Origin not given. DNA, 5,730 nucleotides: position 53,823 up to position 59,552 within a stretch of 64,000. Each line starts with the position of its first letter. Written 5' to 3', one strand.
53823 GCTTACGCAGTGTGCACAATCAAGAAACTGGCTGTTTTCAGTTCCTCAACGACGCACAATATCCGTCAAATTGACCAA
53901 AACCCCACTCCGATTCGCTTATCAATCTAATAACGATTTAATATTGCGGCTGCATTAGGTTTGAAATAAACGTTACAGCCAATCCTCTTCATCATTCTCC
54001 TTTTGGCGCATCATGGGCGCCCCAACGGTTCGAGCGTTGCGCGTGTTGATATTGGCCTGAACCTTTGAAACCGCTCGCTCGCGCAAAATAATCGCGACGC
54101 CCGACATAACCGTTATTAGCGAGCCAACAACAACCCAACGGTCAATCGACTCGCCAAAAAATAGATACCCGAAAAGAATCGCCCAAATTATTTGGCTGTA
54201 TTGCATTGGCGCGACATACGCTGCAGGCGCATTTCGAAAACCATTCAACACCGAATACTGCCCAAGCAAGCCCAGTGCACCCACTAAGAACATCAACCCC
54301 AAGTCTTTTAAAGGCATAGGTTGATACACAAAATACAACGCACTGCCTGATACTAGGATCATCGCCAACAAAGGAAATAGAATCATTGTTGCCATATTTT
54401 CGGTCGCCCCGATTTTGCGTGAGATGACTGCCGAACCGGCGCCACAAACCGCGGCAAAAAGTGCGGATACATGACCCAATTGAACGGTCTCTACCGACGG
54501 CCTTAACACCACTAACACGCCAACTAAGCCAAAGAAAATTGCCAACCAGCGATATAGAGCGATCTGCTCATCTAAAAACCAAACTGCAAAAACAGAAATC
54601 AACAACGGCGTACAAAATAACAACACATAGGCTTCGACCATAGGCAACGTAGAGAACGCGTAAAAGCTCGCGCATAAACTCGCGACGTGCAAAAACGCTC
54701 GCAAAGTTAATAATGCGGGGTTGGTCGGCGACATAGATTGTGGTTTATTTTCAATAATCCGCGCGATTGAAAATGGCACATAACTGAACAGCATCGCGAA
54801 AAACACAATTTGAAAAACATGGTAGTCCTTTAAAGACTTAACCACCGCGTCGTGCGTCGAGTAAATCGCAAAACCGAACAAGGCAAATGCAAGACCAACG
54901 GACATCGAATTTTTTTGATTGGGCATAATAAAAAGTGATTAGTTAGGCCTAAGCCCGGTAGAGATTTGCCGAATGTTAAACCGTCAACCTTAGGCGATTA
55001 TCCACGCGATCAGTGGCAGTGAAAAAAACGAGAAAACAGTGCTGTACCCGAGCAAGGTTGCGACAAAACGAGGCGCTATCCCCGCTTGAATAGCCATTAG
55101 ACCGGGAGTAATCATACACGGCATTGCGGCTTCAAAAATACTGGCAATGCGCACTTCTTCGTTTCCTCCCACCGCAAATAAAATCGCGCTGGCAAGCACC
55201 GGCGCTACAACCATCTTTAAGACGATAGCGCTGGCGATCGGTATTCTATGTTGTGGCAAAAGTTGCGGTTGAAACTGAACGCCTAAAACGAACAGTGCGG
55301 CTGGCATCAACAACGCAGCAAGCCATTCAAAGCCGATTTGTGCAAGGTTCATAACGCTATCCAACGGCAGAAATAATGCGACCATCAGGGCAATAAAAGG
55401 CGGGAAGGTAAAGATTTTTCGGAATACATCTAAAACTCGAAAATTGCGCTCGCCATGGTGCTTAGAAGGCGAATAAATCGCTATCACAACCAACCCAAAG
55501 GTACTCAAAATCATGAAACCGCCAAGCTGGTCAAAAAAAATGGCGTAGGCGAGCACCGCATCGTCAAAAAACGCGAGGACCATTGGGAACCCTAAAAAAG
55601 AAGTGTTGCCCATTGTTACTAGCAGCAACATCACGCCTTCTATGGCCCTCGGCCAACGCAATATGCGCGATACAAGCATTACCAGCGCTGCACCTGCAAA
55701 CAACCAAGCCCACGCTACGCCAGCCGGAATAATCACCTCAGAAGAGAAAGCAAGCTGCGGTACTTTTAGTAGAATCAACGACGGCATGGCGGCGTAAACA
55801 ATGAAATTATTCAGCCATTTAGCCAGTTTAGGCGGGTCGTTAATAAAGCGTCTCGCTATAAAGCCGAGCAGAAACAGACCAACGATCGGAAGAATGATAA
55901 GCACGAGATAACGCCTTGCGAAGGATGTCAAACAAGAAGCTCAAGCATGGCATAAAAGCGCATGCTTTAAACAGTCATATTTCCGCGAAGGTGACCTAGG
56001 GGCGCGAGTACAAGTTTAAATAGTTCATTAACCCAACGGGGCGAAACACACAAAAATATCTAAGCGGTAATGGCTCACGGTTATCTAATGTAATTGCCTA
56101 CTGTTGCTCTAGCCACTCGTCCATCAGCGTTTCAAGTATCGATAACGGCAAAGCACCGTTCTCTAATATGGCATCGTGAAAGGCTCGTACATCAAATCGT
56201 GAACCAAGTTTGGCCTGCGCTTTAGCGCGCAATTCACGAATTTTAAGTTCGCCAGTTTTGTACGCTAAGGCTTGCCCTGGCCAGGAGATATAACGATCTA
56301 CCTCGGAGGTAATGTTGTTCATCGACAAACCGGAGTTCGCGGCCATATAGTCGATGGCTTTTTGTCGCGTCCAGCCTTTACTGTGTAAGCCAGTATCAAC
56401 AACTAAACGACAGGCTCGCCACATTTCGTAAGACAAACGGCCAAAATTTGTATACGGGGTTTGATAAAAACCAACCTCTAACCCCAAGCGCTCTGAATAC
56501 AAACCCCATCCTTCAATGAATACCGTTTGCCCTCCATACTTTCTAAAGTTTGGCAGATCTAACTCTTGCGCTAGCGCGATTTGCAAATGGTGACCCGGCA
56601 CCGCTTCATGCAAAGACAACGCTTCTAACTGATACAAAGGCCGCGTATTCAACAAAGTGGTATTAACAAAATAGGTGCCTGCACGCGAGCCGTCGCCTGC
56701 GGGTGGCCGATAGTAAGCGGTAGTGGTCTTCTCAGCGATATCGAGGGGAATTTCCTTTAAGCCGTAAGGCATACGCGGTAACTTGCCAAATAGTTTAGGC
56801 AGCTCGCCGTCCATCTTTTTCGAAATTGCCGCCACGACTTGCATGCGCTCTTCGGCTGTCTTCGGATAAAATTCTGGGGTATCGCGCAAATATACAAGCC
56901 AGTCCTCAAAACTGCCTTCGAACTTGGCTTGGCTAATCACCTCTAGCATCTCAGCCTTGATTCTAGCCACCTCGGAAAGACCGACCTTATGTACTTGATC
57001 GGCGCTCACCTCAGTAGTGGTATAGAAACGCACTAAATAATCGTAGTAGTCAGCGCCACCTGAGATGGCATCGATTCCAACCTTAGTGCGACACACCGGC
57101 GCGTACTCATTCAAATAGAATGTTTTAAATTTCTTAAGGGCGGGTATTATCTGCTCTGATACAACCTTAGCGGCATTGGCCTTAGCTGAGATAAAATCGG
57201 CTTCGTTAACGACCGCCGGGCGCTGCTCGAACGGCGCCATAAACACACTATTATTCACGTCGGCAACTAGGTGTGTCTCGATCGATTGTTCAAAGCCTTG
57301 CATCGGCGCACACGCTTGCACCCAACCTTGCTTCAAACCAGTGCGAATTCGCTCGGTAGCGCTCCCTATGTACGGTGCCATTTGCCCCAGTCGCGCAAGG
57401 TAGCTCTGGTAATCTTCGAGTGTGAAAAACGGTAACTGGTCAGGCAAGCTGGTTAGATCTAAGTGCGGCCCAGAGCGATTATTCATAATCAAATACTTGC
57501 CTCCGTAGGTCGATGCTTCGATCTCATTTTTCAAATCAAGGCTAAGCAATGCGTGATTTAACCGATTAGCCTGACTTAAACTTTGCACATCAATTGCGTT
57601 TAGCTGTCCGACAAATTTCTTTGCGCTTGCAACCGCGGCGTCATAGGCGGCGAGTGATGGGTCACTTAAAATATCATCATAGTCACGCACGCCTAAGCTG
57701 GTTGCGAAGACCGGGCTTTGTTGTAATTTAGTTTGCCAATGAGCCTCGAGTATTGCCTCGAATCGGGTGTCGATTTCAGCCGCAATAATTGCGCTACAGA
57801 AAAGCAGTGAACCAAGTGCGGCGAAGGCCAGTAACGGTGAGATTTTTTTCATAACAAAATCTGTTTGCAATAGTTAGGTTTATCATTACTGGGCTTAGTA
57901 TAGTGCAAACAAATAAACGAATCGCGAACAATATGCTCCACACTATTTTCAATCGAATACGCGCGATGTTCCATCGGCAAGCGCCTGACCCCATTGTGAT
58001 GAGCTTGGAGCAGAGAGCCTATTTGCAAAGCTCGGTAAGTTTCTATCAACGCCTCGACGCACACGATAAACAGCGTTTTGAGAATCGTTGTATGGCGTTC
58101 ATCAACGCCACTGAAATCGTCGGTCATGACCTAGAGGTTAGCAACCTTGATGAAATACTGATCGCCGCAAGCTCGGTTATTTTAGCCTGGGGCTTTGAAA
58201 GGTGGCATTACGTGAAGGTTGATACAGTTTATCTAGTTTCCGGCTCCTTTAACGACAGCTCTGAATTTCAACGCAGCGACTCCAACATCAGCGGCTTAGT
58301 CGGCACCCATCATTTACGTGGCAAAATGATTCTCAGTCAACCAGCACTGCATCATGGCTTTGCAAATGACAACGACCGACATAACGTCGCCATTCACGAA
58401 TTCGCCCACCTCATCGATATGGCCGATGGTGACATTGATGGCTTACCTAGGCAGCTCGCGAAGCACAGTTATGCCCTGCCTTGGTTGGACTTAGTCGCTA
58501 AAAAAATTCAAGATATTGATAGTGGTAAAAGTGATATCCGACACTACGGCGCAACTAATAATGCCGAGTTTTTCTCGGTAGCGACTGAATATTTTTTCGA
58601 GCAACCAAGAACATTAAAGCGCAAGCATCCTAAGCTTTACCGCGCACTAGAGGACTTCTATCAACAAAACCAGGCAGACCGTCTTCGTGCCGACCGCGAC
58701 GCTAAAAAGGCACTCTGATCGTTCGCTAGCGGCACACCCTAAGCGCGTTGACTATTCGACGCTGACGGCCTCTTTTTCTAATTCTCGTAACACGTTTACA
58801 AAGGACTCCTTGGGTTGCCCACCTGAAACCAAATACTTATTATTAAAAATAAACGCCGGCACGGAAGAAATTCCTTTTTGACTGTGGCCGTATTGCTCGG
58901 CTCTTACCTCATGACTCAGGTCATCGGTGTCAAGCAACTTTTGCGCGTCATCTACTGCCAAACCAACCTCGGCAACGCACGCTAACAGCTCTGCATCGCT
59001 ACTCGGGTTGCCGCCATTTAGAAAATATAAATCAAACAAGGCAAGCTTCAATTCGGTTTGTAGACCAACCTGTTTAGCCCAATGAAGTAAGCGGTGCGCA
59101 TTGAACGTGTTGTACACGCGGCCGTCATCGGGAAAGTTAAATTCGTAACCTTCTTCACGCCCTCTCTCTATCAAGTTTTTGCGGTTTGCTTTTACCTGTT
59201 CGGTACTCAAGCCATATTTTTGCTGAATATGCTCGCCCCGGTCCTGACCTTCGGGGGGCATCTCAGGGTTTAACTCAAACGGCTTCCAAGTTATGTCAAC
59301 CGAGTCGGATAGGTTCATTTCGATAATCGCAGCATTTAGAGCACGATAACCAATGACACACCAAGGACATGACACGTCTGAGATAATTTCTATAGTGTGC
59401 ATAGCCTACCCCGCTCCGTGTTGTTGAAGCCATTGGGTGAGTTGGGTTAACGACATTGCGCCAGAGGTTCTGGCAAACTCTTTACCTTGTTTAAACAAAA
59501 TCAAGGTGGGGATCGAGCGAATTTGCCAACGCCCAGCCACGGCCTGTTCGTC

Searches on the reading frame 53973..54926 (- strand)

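Call 48: search_protein_families(library=pfam, proteins=[window:53973-54926:-], max_evalue=0.00001)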
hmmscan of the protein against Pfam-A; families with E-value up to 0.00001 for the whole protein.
window:53973-54926:- (317 aa): 1 family
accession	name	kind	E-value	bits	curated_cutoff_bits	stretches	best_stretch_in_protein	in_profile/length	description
PF00892.27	EamA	-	1.3e-24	87.5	28.2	2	11-141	3-134/135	EamA-like transporter family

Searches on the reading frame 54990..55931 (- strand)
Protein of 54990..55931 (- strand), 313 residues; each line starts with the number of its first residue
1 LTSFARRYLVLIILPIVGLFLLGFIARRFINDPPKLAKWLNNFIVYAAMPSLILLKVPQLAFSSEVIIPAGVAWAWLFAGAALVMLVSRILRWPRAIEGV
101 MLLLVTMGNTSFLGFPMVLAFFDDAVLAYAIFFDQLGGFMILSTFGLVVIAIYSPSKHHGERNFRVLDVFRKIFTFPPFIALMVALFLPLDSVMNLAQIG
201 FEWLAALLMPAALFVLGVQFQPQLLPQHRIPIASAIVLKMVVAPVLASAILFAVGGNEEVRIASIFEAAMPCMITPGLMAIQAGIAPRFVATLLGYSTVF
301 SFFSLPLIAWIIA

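Call 48: search_protein_families(library=pfam, proteins=[window:54990-55931:-], max_evalue=0.00001)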
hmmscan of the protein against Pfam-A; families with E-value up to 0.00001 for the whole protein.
window:54990-55931:- (313 aa): 1 family
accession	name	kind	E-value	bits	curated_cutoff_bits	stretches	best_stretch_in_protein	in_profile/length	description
PF03547.23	Mem_trans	-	7.7e-27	94.2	25.7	1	13-308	6-342/343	Membrane transport protein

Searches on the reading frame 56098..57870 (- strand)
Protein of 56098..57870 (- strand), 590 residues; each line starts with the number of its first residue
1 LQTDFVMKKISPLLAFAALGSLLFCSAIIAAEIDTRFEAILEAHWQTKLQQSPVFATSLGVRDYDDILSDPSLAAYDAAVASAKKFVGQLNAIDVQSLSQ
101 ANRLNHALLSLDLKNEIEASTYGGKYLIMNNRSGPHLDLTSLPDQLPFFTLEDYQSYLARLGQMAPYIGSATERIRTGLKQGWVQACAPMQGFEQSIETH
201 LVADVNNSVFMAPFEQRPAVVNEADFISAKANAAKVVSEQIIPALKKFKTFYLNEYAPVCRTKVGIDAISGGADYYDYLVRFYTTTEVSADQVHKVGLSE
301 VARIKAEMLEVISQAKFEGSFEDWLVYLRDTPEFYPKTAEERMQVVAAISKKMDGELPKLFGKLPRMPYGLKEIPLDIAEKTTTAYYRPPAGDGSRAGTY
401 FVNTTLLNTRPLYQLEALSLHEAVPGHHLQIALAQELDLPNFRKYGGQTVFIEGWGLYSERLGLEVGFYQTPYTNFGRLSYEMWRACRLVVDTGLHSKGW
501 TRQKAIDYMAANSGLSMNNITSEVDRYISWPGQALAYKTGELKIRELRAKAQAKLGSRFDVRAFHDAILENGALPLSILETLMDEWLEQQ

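Call 48: search_protein_families(library=pfam, proteins=[window:56098-57870:-], max_evalue=0.00001)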
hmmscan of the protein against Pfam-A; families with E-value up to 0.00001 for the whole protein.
window:56098-57870:- (590 aa): 1 family
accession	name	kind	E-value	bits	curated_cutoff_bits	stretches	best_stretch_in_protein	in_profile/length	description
PF05960.17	DUF885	-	4.2e-168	561.7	32.4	1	53-583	1-532/532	Bacterial protein of unknown function (DUF885)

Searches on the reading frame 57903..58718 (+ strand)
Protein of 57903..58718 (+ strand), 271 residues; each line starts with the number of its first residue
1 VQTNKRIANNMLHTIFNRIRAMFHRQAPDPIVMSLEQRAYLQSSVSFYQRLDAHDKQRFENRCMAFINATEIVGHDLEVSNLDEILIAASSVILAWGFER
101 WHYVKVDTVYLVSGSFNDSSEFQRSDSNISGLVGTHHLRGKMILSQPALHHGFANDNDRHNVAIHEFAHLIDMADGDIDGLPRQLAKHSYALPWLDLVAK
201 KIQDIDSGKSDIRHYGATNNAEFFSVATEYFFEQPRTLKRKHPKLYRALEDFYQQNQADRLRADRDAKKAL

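Call 77: search_protein_families(library=pfam, proteins=[window:57903-58718:+], max_evalue=0.00001)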
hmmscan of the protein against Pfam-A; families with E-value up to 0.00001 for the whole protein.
window:57903-58718:+ (271 aa): 1 family
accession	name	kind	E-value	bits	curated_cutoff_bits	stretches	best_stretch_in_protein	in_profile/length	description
PF06167.18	Peptidase_M90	-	3.1e-59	200.9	26.2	1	35-254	17-243/243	Glucose-regulated metallo-peptidase M90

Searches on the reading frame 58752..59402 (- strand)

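Call 77: search_protein_families(library=pfam, proteins=[window:58752-59402:-], max_evalue=0.00001)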
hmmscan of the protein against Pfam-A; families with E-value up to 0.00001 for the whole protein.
window:58752-59402:- (216 aa): 1 family
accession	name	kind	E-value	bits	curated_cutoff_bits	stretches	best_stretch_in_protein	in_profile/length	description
PF01323.26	DSBA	-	7.1e-32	111.2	25.6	1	3-205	1-190/191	DSBA-like thioredoxin domain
